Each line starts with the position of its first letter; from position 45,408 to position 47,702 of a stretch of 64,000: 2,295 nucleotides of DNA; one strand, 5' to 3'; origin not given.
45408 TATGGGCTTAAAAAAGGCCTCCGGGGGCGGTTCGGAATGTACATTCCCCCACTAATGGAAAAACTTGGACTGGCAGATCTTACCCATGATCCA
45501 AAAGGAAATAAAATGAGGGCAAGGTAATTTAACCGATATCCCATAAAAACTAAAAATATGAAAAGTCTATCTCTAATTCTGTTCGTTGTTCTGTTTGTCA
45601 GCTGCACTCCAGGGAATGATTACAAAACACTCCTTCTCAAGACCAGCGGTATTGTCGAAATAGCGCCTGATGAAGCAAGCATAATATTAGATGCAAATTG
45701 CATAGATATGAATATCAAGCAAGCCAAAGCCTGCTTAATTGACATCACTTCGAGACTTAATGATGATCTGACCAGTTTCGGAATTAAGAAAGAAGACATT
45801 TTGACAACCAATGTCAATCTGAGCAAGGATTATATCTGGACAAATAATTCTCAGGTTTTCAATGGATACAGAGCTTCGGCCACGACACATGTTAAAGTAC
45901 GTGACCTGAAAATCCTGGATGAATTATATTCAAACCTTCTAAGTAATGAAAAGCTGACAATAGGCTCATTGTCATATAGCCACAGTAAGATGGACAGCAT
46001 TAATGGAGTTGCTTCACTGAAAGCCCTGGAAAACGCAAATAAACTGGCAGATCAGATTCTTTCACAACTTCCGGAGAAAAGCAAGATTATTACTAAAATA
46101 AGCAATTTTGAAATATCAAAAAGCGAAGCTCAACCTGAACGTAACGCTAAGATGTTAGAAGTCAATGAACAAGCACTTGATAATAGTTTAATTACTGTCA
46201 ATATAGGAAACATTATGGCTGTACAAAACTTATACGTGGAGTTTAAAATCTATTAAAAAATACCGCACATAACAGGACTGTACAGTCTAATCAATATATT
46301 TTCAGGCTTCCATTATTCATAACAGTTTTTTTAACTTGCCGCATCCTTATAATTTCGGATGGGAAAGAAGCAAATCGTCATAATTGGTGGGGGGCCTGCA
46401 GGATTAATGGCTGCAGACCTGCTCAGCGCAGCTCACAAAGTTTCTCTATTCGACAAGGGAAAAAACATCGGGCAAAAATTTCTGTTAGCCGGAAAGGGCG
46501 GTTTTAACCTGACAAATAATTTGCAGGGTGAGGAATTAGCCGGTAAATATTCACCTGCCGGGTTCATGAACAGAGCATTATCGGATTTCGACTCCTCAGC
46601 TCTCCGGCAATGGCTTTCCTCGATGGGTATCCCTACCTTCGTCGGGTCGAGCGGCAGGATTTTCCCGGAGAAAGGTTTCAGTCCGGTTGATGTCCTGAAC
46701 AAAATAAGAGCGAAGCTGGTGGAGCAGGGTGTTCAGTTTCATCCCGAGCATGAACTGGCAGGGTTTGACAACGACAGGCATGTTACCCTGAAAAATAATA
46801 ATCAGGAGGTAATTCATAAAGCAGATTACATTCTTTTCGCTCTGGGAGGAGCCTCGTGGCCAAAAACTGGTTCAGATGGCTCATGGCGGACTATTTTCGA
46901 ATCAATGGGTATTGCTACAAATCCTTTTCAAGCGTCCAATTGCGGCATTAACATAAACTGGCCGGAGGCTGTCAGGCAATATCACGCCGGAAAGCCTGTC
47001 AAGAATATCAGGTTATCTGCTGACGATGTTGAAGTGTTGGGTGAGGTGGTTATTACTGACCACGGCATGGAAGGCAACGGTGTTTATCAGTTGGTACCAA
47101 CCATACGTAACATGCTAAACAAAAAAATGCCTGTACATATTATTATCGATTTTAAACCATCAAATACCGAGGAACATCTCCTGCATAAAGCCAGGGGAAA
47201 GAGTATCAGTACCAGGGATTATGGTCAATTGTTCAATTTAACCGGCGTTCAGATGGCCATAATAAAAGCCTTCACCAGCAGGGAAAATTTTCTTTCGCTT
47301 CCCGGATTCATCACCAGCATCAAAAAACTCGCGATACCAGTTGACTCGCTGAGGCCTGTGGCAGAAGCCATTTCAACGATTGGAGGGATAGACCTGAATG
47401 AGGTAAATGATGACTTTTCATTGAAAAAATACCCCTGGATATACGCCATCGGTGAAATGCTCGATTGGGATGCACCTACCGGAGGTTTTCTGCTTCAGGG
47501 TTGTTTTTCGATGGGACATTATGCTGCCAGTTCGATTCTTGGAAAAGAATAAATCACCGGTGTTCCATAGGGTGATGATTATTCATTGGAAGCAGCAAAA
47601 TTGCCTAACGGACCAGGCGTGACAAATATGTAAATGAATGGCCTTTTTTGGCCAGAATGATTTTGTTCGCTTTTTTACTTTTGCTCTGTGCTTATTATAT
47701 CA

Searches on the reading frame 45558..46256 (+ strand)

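Call 12: search_protein_families(library=pfam, proteins=[window:45558-46256:+])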
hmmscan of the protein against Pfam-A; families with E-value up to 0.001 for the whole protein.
window:45558-46256:+ (232 aa): 1 family
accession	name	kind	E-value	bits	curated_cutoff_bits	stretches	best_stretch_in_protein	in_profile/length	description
PF04402.19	SIMPL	-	1.4e-21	78.1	25.2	1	30-196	6-174/205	Protein of unknown function (DUF541)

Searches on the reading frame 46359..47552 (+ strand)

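Call 12: search_protein_families(library=pfam, proteins=[window:46359-47552:+])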
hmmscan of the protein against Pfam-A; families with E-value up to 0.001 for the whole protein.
window:46359-47552:+ (397 aa): 7 families
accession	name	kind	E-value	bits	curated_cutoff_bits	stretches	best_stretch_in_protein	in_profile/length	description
PF03486.20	HI0933_like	-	1e-58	199.1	50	1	5-391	2-243/244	HI0933-like protein Rossmann domain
PF22780.1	HI0933_like_1st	-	5.9e-11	42.9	27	1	191-278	1-91/165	HI0933-like protein barrel and H2TH domain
PF07992.20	Pyr_redox_2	-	4.8e-08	33.2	26.1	0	5-36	2-34/291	Pyridine nucleotide-disulphide oxidoreductase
PF01266.30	DAO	-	3.1e-06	27.4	27.9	0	6-38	2-35/353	FAD dependent oxidoreductase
PF13450.12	NAD_binding_8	-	3.6e-05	24.4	21.9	1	8-38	1-32/68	NAD(P)-binding Rossmann-like domain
PF01494.25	FAD_binding_3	-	0.00028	20.7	22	0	5-25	3-23/349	FAD binding domain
PF00890.30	FAD_binding_2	-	0.00075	19.2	20.4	0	6-78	2-72/414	FAD binding domain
